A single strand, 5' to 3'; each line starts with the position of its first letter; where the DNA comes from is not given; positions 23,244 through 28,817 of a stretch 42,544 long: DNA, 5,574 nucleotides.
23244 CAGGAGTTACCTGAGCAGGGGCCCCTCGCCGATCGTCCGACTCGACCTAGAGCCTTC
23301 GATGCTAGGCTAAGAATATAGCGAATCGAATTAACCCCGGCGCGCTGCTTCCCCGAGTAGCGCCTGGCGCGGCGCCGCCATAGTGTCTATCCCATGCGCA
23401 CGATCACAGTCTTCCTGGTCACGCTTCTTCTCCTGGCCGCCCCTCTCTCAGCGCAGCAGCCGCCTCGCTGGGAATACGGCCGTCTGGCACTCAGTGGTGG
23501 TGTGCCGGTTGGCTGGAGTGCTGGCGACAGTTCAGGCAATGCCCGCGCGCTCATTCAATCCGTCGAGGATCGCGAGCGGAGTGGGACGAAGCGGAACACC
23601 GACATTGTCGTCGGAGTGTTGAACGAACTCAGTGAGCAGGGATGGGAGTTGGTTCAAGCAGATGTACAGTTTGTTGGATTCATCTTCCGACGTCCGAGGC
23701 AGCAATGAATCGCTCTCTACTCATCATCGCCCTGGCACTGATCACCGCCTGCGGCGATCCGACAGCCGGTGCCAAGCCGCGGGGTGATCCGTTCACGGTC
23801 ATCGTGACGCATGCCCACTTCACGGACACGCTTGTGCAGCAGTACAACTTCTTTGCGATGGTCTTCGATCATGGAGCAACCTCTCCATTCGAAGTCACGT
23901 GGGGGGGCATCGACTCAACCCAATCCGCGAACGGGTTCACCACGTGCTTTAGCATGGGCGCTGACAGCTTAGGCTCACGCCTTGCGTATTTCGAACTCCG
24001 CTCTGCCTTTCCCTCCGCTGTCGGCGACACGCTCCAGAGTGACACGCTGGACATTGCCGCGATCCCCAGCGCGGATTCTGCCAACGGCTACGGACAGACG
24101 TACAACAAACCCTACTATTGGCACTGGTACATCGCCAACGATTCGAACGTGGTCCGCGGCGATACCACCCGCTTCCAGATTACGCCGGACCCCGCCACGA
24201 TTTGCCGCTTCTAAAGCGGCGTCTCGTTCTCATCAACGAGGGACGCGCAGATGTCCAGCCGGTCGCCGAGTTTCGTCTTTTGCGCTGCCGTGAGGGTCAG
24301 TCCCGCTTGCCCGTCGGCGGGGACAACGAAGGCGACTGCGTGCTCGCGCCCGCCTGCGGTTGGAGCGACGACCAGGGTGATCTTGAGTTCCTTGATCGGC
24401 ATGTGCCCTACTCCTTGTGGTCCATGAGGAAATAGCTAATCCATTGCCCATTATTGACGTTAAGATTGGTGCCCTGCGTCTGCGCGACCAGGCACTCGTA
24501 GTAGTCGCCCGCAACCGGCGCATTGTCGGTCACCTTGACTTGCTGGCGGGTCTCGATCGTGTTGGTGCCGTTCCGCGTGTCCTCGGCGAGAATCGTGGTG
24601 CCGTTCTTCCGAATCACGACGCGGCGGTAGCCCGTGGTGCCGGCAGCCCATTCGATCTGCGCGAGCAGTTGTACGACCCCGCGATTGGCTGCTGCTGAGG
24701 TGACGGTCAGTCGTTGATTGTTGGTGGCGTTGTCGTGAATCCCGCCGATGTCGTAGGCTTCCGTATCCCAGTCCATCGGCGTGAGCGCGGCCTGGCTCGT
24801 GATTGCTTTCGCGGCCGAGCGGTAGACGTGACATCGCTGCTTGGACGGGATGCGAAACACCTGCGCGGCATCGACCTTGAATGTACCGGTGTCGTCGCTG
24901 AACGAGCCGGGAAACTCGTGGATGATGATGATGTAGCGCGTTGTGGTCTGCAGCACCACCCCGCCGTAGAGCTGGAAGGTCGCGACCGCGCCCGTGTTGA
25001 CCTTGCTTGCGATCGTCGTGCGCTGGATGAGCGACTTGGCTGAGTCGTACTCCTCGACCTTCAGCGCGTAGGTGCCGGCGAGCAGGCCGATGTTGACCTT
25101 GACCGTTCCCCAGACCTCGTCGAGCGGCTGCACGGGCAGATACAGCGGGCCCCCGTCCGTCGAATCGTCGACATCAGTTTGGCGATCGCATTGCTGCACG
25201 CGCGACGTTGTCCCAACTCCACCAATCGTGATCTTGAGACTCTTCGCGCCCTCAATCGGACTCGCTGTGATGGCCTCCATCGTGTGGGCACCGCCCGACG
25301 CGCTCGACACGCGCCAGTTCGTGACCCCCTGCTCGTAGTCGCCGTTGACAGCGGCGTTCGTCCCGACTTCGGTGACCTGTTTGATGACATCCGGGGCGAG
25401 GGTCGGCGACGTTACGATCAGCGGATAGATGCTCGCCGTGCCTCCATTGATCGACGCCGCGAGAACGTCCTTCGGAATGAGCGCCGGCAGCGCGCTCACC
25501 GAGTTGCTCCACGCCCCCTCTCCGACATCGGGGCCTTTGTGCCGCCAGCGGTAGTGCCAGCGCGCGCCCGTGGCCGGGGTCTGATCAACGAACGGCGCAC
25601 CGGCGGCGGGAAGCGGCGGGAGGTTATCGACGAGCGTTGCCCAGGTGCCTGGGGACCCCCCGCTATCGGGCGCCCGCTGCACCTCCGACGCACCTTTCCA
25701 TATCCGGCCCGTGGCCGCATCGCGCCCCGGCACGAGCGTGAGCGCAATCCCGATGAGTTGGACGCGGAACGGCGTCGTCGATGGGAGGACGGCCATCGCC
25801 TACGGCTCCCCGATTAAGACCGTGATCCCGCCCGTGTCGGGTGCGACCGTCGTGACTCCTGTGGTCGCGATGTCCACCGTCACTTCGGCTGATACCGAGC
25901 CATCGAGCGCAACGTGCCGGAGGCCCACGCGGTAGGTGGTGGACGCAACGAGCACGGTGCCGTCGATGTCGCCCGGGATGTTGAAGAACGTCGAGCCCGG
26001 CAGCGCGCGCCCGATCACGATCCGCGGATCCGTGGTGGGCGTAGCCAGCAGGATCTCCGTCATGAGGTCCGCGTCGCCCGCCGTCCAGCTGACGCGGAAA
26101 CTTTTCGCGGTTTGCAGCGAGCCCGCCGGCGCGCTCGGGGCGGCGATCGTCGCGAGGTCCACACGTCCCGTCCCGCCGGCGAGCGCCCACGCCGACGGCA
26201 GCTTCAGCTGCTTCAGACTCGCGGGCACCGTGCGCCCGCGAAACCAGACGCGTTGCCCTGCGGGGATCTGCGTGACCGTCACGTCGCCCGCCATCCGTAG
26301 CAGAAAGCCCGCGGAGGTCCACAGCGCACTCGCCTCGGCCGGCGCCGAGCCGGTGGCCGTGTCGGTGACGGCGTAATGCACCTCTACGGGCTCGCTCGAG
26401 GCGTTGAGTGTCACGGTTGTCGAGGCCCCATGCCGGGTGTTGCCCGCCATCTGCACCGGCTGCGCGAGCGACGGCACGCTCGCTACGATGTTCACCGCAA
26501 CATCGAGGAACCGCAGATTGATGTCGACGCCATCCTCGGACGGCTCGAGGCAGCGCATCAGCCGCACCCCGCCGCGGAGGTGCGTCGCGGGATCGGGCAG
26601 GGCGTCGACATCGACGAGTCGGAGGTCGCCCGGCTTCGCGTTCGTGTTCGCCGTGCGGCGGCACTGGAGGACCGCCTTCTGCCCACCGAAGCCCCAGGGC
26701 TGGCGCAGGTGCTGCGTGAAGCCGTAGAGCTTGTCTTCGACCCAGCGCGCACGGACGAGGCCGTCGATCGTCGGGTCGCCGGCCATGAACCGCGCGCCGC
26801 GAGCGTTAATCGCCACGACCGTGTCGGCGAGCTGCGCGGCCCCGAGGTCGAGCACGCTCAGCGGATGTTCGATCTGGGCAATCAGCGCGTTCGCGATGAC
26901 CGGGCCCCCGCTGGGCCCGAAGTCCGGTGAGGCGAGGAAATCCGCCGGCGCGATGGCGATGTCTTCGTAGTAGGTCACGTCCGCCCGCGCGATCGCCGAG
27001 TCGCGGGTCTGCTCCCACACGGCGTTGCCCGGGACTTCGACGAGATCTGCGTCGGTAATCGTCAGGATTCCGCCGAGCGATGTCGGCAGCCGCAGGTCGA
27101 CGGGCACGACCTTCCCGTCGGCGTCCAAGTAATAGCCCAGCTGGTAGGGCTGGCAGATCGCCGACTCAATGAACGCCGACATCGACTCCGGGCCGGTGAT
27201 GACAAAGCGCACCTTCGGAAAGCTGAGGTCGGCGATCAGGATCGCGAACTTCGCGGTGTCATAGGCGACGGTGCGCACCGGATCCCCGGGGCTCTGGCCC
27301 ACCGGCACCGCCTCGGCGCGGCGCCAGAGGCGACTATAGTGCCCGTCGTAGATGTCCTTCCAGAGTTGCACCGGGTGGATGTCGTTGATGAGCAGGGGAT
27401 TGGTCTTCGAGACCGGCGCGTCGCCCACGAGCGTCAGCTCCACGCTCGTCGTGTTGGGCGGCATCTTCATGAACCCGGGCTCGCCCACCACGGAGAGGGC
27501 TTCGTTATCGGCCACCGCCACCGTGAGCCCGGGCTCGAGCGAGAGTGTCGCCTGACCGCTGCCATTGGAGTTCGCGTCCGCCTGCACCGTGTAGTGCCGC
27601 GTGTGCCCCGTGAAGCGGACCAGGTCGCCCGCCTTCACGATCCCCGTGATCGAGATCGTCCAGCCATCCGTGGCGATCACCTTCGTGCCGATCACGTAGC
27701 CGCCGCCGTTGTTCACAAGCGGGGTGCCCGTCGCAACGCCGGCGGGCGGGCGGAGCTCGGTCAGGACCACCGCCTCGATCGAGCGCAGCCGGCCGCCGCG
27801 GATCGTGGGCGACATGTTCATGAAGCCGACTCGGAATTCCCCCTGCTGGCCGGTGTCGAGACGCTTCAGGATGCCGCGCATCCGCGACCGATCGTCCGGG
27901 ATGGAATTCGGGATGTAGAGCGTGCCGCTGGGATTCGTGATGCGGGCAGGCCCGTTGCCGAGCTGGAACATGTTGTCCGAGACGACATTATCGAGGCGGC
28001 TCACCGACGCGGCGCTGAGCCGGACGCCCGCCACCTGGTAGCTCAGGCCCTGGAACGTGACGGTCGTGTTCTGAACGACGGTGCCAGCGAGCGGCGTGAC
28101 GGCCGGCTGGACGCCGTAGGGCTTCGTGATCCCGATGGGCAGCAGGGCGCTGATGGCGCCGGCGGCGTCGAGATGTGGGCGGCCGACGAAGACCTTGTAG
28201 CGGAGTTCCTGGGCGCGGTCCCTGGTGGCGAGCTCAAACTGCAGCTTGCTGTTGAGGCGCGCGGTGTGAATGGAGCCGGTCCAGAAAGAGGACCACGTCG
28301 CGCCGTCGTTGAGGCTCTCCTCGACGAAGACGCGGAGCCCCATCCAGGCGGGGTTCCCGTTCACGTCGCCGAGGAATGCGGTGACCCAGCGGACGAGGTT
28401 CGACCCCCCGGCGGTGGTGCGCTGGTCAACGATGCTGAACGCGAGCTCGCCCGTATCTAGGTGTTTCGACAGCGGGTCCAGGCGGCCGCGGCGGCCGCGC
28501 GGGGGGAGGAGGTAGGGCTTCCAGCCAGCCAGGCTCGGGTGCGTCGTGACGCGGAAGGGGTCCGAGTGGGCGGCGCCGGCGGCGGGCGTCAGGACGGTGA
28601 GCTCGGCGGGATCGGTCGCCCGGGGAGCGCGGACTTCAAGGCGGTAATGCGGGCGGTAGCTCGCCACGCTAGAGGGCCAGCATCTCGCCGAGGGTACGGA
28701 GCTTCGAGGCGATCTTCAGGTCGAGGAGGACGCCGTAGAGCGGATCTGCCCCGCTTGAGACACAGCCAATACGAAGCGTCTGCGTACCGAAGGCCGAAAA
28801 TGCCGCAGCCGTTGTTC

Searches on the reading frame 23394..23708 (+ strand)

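Call 91: search_protein_families(library=pfam, proteins=[window:23394-23708:+], max_evalue=0.01)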
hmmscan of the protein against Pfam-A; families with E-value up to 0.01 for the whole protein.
window:23394-23708:+ (104 aa): 1 family
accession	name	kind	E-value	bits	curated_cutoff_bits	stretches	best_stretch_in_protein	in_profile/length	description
PF13783.11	DUF4177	-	0.0067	17.1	25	1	74-88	28-42/65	Domain of unknown function (DUF4177)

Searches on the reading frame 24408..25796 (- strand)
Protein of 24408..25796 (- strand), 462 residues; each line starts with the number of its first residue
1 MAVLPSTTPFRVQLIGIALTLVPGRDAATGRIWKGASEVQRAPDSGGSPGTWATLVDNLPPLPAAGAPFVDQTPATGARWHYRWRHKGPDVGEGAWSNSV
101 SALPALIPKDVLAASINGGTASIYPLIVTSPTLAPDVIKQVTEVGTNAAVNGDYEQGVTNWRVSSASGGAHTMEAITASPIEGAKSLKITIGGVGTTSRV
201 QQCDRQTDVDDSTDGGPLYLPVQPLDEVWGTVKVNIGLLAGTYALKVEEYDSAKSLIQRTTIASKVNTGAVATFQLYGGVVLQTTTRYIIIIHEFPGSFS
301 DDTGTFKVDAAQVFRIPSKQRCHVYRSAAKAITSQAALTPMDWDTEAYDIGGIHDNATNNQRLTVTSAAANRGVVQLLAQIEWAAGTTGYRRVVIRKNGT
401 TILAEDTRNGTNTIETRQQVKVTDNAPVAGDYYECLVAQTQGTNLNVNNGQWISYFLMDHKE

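Call 8: search_protein_families(library=phrogs, proteins=[window:24408-25796:-], max_evalue=0.001)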
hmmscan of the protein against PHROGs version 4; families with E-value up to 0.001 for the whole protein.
window:24408-25796:- (462 aa): 1 family
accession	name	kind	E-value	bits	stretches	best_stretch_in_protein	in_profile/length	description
phrog_13989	-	head and packaging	1.2e-10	41.7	1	316-453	456-586/597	virion structural protein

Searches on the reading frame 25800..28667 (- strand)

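Call 8: search_protein_families(library=phrogs, proteins=[window:25800-28667:-], max_evalue=0.001)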
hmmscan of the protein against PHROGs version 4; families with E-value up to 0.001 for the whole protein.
window:25800-28667:- (955 aa): 2 families
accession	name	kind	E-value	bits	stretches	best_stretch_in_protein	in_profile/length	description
phrog_1302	-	tail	4e-13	50.3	1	249-408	46-180/201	distal tail protein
phrog_283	-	head and packaging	3.1e-06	27.8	1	308-394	221-304/385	major head protein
